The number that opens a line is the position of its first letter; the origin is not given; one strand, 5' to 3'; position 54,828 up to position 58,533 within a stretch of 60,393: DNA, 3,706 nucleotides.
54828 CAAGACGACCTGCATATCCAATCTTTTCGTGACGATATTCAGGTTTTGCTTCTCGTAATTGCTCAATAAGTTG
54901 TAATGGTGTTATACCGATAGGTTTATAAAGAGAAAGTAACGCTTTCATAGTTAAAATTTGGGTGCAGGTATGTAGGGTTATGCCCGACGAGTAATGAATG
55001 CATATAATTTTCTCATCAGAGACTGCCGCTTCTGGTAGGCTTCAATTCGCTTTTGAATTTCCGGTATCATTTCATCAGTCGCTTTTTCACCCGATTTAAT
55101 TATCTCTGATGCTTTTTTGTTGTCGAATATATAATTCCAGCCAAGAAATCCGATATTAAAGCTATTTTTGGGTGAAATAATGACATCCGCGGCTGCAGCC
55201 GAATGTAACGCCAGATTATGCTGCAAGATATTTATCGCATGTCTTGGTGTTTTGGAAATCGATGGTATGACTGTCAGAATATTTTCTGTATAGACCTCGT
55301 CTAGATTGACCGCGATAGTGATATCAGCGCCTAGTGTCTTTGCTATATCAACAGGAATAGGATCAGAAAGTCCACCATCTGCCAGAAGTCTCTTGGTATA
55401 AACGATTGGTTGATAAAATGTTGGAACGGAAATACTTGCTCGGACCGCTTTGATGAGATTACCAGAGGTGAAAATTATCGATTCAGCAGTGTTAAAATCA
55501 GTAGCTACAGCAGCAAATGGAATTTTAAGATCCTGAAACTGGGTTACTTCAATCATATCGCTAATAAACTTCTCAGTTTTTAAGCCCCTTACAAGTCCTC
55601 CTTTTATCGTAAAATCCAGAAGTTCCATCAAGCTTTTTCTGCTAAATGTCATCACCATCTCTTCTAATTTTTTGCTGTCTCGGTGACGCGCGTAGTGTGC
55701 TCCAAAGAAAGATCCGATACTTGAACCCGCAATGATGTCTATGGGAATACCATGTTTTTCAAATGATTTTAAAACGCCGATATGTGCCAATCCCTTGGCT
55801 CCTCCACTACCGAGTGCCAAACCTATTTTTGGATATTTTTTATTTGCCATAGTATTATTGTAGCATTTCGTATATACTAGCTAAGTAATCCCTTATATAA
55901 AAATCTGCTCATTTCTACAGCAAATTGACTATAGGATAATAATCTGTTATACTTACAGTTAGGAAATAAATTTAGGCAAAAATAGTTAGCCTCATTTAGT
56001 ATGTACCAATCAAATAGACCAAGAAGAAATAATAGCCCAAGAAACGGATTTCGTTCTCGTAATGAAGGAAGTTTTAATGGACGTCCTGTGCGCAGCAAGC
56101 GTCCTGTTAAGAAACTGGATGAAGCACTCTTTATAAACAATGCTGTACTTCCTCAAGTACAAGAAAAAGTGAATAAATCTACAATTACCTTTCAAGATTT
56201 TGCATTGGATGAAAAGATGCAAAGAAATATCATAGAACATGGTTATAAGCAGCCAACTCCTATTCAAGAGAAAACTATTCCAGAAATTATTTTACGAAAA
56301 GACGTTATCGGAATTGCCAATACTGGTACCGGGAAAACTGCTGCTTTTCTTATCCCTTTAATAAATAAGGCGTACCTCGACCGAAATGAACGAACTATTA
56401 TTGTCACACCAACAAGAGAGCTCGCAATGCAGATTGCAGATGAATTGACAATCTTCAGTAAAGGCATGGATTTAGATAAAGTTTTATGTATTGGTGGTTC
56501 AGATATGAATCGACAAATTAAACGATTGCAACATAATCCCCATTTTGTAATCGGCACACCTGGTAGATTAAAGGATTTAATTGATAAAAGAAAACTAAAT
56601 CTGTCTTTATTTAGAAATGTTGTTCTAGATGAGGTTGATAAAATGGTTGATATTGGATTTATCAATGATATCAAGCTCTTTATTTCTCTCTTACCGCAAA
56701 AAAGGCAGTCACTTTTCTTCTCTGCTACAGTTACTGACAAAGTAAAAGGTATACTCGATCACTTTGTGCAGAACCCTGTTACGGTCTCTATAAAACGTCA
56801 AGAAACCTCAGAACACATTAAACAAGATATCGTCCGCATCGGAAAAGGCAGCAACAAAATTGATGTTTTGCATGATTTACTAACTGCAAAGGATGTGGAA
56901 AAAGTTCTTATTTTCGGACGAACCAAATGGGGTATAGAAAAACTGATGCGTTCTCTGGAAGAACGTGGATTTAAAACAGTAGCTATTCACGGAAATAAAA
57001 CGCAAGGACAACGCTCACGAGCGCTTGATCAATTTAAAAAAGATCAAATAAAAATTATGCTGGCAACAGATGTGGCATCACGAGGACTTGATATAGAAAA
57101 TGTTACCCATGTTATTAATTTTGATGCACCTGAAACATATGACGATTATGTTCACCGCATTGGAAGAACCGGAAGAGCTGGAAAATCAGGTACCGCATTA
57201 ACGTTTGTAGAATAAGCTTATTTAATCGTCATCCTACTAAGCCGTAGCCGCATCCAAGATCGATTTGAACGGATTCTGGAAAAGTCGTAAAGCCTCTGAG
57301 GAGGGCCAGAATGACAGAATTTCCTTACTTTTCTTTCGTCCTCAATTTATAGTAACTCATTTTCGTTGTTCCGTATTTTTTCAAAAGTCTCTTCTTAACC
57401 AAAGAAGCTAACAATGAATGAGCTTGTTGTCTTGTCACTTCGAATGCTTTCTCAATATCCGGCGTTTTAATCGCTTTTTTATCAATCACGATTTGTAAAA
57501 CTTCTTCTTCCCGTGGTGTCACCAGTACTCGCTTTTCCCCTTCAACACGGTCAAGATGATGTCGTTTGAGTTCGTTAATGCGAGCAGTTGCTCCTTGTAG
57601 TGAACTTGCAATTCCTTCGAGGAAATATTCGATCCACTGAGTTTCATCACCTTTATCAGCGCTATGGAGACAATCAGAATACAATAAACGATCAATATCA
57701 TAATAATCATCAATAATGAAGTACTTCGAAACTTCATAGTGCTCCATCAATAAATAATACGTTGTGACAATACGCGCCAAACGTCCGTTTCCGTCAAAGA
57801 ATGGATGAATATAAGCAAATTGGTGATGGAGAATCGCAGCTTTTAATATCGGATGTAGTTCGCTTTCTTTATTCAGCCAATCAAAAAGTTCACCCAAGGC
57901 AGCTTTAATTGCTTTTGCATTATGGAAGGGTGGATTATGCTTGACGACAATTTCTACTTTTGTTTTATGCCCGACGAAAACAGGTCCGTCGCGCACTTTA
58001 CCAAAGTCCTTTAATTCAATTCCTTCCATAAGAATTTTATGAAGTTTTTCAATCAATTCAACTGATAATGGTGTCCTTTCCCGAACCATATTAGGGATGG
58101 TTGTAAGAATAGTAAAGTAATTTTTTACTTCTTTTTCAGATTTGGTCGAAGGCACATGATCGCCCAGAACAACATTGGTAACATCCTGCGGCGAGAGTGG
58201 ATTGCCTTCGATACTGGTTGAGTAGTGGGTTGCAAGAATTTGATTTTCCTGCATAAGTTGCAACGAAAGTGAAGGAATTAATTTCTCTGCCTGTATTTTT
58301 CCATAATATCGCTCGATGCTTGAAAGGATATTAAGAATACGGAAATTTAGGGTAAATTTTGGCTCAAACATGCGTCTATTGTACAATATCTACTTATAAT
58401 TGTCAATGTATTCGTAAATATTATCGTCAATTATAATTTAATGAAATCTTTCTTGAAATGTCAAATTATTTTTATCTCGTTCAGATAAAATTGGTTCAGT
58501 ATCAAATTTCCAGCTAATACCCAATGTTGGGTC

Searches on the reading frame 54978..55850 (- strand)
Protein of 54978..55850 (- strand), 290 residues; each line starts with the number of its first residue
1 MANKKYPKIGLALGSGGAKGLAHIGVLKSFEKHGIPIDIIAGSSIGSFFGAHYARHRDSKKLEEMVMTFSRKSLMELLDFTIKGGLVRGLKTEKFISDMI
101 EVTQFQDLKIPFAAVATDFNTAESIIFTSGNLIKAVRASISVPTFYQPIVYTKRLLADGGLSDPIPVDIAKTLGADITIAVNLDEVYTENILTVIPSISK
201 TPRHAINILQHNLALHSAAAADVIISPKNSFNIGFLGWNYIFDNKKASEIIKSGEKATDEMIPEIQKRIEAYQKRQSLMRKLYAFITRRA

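Call 10: search_protein_families(library=pfam, proteins=[window:54978-55850:-], max_evalue=0.001)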
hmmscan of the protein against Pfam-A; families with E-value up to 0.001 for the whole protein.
window:54978-55850:- (290 aa): 1 family
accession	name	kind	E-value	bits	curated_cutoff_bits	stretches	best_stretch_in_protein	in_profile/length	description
PF01734.28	Patatin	-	6.9e-31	108.4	27.7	1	11-170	1-190/191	Patatin-like phospholipase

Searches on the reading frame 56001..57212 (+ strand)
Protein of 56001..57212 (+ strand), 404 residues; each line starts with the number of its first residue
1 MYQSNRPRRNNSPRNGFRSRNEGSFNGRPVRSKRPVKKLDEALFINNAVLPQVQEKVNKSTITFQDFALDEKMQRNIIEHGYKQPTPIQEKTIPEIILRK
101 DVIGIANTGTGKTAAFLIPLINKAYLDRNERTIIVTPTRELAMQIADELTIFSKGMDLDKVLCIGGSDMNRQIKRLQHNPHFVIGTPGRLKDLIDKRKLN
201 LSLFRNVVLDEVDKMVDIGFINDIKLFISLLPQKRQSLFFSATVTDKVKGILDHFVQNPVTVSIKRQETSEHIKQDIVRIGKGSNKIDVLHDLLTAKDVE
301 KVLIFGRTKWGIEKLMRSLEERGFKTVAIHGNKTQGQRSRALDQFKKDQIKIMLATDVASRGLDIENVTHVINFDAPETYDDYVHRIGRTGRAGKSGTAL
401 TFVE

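Call 90: search_protein_families(library=pfam, proteins=[window:56001-57212:+], max_evalue=0.0001)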
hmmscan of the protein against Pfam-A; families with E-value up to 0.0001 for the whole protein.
window:56001-57212:+ (404 aa): 3 families
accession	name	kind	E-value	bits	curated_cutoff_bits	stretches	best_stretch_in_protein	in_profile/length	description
PF00270.35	DEAD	-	2.5e-44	151.4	26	1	86-249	1-165/167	DEAD/DEAH box helicase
PF00271.37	Helicase_C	-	3.9e-33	114.4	23.5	1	286-394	2-110/110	Helicase conserved C-terminal domain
PF04851.21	ResIII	-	3.4e-08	34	22.5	1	86-244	5-162/164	Type III restriction enzyme, res subunit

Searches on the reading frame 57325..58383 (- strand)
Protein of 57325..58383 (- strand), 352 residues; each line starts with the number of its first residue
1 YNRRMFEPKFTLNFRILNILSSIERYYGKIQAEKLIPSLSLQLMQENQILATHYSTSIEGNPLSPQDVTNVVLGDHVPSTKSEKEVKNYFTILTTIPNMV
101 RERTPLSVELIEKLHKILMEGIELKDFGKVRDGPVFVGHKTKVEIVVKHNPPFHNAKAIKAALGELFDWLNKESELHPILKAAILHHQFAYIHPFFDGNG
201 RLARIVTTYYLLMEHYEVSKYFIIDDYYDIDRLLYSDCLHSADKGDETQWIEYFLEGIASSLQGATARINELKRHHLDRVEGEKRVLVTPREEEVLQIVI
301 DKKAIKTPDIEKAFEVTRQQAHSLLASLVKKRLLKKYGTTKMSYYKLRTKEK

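Call 90: search_protein_families(library=pfam, proteins=[window:57325-58383:-], max_evalue=0.0001)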
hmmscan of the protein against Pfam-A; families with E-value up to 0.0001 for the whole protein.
window:57325-58383:- (352 aa): 1 family
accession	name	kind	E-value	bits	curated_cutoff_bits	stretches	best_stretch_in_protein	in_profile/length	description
PF02661.23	Fic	-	2.9e-21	76.5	24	1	105-211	1-93/93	Fic/DOC family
